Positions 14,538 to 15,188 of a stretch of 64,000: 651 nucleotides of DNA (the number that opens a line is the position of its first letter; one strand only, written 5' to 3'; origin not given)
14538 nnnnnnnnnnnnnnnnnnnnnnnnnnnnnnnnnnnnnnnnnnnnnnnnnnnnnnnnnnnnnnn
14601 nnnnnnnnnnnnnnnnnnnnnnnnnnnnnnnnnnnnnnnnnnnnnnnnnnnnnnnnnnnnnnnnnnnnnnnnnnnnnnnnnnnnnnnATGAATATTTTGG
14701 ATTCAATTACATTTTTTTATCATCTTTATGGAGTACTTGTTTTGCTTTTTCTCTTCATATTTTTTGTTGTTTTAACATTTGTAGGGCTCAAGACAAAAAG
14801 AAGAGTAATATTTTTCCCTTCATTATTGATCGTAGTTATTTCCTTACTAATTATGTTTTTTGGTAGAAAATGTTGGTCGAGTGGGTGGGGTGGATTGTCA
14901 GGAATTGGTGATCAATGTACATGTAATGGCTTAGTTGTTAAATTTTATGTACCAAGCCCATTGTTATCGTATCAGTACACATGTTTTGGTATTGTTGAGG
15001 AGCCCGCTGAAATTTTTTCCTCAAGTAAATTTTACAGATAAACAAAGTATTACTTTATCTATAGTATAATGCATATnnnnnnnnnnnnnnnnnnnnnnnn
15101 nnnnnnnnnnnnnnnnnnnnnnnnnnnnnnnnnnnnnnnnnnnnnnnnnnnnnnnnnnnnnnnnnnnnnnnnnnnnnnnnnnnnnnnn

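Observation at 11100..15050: AT-rich island of polymorphic signal-anchored proteins: a conserved N-terminal module with divergent C-terminal domains, interleaved with paralogous polytopic membrane proteins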

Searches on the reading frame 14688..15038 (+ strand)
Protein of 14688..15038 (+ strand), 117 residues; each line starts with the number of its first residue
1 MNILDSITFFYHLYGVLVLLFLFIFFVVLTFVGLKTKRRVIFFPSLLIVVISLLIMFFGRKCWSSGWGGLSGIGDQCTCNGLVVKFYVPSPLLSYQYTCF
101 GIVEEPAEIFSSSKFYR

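Call 6: search_protein_families(library=pfam, max_evalue=1, proteins=[window:14688-15038:+])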
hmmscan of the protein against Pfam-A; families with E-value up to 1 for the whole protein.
window:14688-15038:+ (117 aa): 1 family
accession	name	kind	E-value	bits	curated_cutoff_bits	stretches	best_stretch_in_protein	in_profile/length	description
PF25093.1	DUF7807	-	0.69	10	27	1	18-56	40-78/170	Family of unknown function (DUF7807)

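Call 88: list_cluster_members(proteins=[P0001, P0003, P0005, P0006, window:14688-15038:+, window:7949-11041:-, P0009, P0008])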
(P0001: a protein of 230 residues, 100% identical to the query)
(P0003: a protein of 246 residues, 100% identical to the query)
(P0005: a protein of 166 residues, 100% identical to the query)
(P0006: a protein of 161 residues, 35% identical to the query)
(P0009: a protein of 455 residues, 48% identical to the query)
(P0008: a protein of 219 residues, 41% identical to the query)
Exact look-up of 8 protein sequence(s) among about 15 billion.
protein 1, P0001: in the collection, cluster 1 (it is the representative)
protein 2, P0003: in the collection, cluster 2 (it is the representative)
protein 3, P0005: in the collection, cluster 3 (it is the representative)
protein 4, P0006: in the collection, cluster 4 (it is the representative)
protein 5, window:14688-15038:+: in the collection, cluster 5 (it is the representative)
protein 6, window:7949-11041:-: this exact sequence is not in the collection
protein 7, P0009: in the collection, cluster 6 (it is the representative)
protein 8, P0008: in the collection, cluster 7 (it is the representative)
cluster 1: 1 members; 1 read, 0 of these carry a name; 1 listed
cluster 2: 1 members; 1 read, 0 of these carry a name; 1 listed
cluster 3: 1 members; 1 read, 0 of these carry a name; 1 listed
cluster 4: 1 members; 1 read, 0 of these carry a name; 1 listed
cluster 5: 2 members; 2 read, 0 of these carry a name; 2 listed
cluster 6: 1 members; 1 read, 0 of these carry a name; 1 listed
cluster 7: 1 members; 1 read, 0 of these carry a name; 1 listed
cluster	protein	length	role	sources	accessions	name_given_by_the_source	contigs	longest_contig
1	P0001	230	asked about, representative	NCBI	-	-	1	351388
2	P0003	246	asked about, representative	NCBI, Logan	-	-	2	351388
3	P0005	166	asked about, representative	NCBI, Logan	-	-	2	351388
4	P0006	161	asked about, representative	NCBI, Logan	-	-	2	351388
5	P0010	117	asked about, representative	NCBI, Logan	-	-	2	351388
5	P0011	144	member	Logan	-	-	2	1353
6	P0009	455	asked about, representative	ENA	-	-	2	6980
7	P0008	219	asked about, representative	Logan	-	-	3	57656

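Call 101: search_protein_families(library=ncbifam, max_evalue=0.1, proteins=[window:14688-15038:+])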
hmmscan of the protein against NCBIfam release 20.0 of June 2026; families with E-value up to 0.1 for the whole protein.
window:14688-15038:+ (117 aa): 0 families

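Call 102: search_protein_families(library=padloc, max_evalue=0.01, proteins=[window:14688-15038:+])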
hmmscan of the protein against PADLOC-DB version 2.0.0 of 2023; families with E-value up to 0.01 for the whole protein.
window:14688-15038:+ (117 aa): 0 families

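Call 103: search_protein_families(library=phrogs, max_evalue=0.01, proteins=[window:14688-15038:+])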
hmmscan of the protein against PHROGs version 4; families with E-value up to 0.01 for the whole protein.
window:14688-15038:+ (117 aa): 0 families
